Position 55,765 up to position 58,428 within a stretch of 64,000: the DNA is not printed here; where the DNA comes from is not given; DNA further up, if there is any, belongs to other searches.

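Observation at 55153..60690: Self-contained exported three-gene module: sorting-tail protein, large GxSxG hydrolase and signal-peptide ankyrin protein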

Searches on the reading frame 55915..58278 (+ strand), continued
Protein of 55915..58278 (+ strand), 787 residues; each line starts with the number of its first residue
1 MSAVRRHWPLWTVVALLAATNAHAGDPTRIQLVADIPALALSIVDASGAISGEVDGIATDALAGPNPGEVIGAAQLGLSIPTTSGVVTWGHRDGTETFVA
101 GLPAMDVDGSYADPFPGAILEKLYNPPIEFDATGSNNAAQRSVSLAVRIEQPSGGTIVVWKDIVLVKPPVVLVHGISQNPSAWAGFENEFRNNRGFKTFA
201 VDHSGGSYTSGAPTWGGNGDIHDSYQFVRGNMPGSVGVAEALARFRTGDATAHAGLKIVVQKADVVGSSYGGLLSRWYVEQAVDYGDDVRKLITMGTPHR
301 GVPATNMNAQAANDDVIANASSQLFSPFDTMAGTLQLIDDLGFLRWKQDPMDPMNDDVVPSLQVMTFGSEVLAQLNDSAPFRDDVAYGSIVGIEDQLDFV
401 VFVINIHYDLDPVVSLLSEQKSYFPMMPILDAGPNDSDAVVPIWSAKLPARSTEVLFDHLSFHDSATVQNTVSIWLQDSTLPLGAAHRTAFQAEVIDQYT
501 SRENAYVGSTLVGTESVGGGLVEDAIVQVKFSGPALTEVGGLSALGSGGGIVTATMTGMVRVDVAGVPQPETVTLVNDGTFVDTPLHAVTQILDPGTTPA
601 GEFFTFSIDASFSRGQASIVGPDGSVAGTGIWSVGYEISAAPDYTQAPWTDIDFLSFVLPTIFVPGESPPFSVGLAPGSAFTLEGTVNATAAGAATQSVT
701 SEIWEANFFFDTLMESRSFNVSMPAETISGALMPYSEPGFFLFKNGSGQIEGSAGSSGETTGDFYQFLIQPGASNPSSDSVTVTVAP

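Call 41: predict_structure(alignment_id=A1)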
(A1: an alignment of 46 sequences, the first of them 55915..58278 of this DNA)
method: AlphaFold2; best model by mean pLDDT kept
length: 787 residues; sequences in the alignment: 46
mean_pLDDT: 90.3   pTM: 0.84
mean pLDDT of the five models: 90.3, 89.7, 89.2, 87.9, 87.1
residues with pLDDT >= 90: 598; 70-90: 139; 50-70: 36; < 50: 14
segments of 3 or more residues with pLDDT < 50: 1-7, 18-24
pLDDT, mean of each block of 10 residues (from residue 1): 44 52 51 63 96 96 91 95 90 92 86 93 94 73 94 88 96 95 94 95 93 93 96 90 97 97 98 98 95 97 95 92 79 90 86 83 97 90 97 86 86 77 93 88 95 93 91 93 95 93 97 93 96 89 89 96 93 92 93 95 96 93 89 89 88 91 94 94 94 93 94 96 93 94 95 95 96 92 93
secondary structure, 60 per line:
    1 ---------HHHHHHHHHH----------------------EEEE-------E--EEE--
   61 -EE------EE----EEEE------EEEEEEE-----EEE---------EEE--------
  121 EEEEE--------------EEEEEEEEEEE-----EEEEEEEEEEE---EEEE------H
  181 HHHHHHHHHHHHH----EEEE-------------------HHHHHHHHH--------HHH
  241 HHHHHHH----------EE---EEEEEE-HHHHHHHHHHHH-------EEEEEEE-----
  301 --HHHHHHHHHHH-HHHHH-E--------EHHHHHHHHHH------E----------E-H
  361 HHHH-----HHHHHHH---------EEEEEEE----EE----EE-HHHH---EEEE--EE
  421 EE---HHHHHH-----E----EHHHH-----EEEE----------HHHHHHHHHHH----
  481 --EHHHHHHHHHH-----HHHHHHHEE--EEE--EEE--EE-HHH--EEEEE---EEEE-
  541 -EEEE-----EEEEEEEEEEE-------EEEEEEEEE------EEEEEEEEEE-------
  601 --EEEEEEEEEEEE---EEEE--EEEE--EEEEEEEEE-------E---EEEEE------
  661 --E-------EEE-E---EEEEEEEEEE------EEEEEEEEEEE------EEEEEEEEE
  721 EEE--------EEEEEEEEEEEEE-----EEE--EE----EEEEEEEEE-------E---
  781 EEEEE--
elements in order (helices of 4 or more, strands of 3 or more residues): H10-19 E42-45 E56-58 E76-79 E86-92 E98-100 E110-112 E121-125 E140-150 E156-166 E170-173 H180-193 E198-201 H221-229 H238-247 E263-268 H270-281 E289-295 H303-313 H315-319 H331-340 H360-364 H370-376 E386-392 H406-409 E413-416 E419-422 H426-431 H443-446 E452-455 H466-476 H484-493 H499-505 E510-512 E515-517 E528-532 E536-539 E542-545 E551-561 E569-577 E584-593 E603-614 E618-621 E624-627 E630-638 E650-654 E671-673 E679-688 E695-705 E712-723 E732-744 E750-752 E761-769 E781-785

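Call 45: fold_search(model_id=the predicted structure, library=pdb)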
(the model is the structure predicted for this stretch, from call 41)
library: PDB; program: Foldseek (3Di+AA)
matches with E <= 10: 1666; with E <= 0.001: 244
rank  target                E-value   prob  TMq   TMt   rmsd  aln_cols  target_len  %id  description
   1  6wpx_A                2.5e-10  1.00  0.23  0.38  21.3       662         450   11  Crystal structure of Bacillus licheniformis lipase BlEst2 in propetide form (released 2021-06-09)
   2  6wpx_B                2.8e-10  1.00  0.23  0.39  21.5       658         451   11  Crystal structure of Bacillus licheniformis lipase BlEst2 in propetide form (released 2021-06-09)
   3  4kty_B                6.0e-08  0.97  0.13  0.14  32.4       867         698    9  Fibrin-stabilizing factor with a bound ligand (released 2013-12-04)
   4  7v3k_C                7.1e-08  1.00  0.22  0.54   8.3       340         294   16  crystal structure of MAJ1 (released 2022-08-17)
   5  7v3k_A                1.7e-07  1.00  0.22  0.54   9.1       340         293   17  crystal structure of MAJ1 (released 2022-08-17)
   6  5mhl_B                2.0e-07  0.92  0.13  0.14  31.2       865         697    9  FXIIIa in complex with the inhibitor Mi0621 (released 2017-12-20)
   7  7tvz_E                3.0e-07  0.96  0.15  0.17  31.2       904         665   10  Cryo-EM structure of human band 3-protein 4.2 complex in diagonal conformation (released 2022-06-08)
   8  6h7w_C                3.9e-07  0.99  0.09  0.19  21.8       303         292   10  Model of retromer-Vps5 complex assembled on membrane. (released 2018-09-26)
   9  7uzs                  3.9e-07  0.94  0.14  0.16  31.0       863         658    8  Protein 4.2 (local refinement from consensus reconstruction of ankyrin complex classes) (released 2022-07-20)
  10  8csw                  4.4e-07  0.97  0.15  0.17  30.7       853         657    9  Local refinement of protein 4.2 in Class 2 of erythrocyte ankyrin-1 complex (released 2022-07-20)
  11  1ex0_A                6.4e-07  0.90  0.12  0.14  30.5       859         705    8  HUMAN FACTOR XIII, MUTANT W279F ZYMOGEN (released 2003-12-23)
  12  5mhm_B                9.5e-07  0.89  0.13  0.14  31.9       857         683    8  FXIIIa in complex with the inhibitor ZED1630 (released 2017-12-20)
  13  1ex0_B                9.5e-07  0.85  0.13  0.13  30.5       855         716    9  HUMAN FACTOR XIII, MUTANT W279F ZYMOGEN (released 2003-12-23)
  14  9g8u_A                1.2e-06  1.00  0.23  0.56   8.2       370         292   17  Structure of the LipA:LipB complex from Acinetobacter baumannii (released 2025-02-19)
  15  1f13_B                1.2e-06  0.82  0.12  0.12  30.1       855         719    9  RECOMBINANT HUMAN CELLULAR COAGULATION FACTOR XIII (released 1998-08-12)
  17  2w22                  1.4e-06  1.00  0.22  0.41  13.8       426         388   12  Activation Mechanism of Bacterial Thermoalkalophilic Lipases (released 2008-12-16)
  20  8k9q                  1.6e-06  0.99  0.18  0.15  28.5       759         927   11  Cryo-EM structure of the GPI inositol-deacylase (PGAP1/Bst1) from Chaetomium thermophilum (released 2023-12-20)
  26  2zyr_B                2.9e-06  1.00  0.16  0.27  28.9       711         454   10  A. Fulgidus lipase with fatty acid fragment and magnesium (released 2009-06-16)
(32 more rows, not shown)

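Call 46: search_protein_families(library=pfam, proteins=[L016:2-9265:+, L006:2423-5188:+, L008:2833-6357:+, L017:22-4779:+, L019:4175-9232:+], max_evalue=0.01)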
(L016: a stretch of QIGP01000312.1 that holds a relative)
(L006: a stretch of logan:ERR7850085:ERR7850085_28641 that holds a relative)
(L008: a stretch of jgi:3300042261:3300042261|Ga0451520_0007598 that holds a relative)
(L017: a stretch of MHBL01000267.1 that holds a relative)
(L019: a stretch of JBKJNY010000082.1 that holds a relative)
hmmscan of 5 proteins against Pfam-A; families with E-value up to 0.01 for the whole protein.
L016:2-9265:+ (3088 aa): 12 families
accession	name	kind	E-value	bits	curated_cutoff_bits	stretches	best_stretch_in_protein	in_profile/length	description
PF09134.16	Invasin_D3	-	1e-39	135.4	33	3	991-1085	3-97/98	Invasin, domain 3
PF07819.20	PGAP1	-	3.1e-07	30.8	24.3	1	2551-2601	86-136/233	PGAP1-like alpha/beta domain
PF17936.7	Big_6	-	6.1e-07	30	27.6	1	523-597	7-80/83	Bacterial Ig domain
PF13205.12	Big_5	-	8.5e-07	30.1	23.6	1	1702-1802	4-101/105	Bacterial Ig-like domain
PF10282.15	Lactonase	-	2.8e-06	27.2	21.7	1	1539-1653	198-321/344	Lactonase, 7-bladed beta-propeller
PF24096.1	DUF7379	-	3.5e-06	27.5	33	1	2557-2669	71-191/191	Domain of unknown function (DUF7379)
PF01833.30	TIG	-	8.9e-06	26.1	20.9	1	1991-2074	1-81/84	IPT/TIG domain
PF00034.26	Cytochrom_C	-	0.00045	21.9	21.3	1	84-212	2-89/90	Cytochrome c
PF00561.26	Abhydrolase_1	-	0.0024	18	25.8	1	2466-2595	1-105/245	alpha/beta hydrolase fold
PF02089.21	Palm_thioest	-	0.0026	18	26.8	1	2554-2598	71-114/254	Palmitoyl protein thioesterase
PF21783.3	YNCE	-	0.0034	17.2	27.1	0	1634-1703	39-107/339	YNCE-like beta-propeller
PF21419.2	RoxA-like_Cyt-c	-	0.0096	15.9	26.7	0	158-183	6-31/39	RoxA-like, cytochrome c-like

L006:2423-5188:+ (921 aa): 0 families

L008:2833-6357:+ (1174 aa): 1 family
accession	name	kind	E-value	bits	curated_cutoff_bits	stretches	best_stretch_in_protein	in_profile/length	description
PF18884.5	TSP3_bac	-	1.2e-10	41.4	25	1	404-426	1-22/22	Bacterial TSP3 repeat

L017:22-4779:+ (1586 aa): 3 families
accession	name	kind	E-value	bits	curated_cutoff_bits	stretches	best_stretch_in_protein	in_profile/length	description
PF02089.21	Palm_thioest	-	2e-06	28.1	26.8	1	969-1108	1-133/254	Palmitoyl protein thioesterase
PF24096.1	DUF7379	-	1.8e-05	25.2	33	1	1052-1098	71-119/191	Domain of unknown function (DUF7379)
PF07819.20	PGAP1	-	0.0041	17.3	24.3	0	1050-1096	90-134/233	PGAP1-like alpha/beta domain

L019:4175-9232:+ (1686 aa): 6 families
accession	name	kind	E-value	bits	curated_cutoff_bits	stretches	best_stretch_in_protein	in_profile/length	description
PF00404.24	Dockerin_1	-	1e-05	26.1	22.9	1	43-104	2-57/57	Dockerin type I domain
PF07819.20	PGAP1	-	6e-05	23.4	24.3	1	1110-1166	89-136/233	PGAP1-like alpha/beta domain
PF24096.1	DUF7379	-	0.00011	22.6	33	1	1113-1164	71-117/191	Domain of unknown function (DUF7379)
PF02089.21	Palm_thioest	-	0.00062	20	26.8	1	1110-1166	71-117/254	Palmitoyl protein thioesterase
PF07595.18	Planc_extracel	-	0.0012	18.9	25.5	1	18-31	3-16/20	Planctomycete extracellular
PF05057.20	DUF676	-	0.0045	17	20.3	0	1110-1162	76-128/217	Putative serine esterase (DUF676)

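Call 72: search_solved_structures(query=A1, max_evalue=1)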
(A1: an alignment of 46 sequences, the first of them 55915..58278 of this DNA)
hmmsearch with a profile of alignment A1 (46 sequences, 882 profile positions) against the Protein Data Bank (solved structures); distinct sequences matched with E-value up to 1: 28.
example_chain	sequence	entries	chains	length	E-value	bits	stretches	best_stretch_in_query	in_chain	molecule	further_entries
1ys1_X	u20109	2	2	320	8.3e-08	33.8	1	347-556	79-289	Lipase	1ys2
1qge_D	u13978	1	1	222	1.4e-07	33.1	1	347-404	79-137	PROTEIN (TRIACYLGLYCEROL HYDROLASE)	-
1hqd_A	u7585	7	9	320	1.7e-07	32.8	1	347-401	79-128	LIPASE | TRIACYL-GLYCEROL-HYDROLASE | TRIACYL-GLYCEROL HYDROLASE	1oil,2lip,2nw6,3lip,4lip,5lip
1cvl_A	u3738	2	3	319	3.9e-07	31.6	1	347-404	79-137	TRIACYLGLYCEROL HYDROLASE | Lipase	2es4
1tah_B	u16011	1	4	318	4.1e-07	31.5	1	347-404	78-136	LIPASE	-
7cof_A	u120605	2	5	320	4.3e-07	31.5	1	347-398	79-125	Alpha/beta hydrolase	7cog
8xy5_A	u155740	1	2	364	1.8e-06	29.4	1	347-399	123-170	Alpha/beta hydrolase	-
6wpx_A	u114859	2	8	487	1e-05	26.9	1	253-290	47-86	BlEst2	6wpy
3qmm_A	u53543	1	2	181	3.8e-05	25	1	255-299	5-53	Lipase estA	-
3d2c_A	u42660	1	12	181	0.00011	23.5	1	255-299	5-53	Lipase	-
3d2b_A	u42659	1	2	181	0.00024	22.4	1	255-299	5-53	Lipase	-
1t4m_A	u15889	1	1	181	0.00069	20.9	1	255-299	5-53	LIPASE A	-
5ct8_A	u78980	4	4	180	0.00069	20.9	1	255-299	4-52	Quadruple mutant lipase A | Esterase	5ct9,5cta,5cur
5ct4_A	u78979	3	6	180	0.00076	20.7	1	255-299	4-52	Esterase | Wild-type Bacillus subtilis lipase A with 10% [BMIM][Cl] chain A | Lipase EstA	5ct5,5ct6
1i6w_A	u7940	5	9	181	0.00076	20.7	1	255-299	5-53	LIPASE A | lipase | Esterase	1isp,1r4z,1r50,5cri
9g8u_A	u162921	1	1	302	0.045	14.9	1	344-414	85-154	Lactonizing lipase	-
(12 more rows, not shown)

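Call 80: search_protein_families(library=padloc, proteins=[window:55915-58278:+], max_evalue=0.01)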
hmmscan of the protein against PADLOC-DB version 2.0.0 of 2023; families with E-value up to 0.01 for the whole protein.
window:55915-58278:+ (787 aa): 0 families
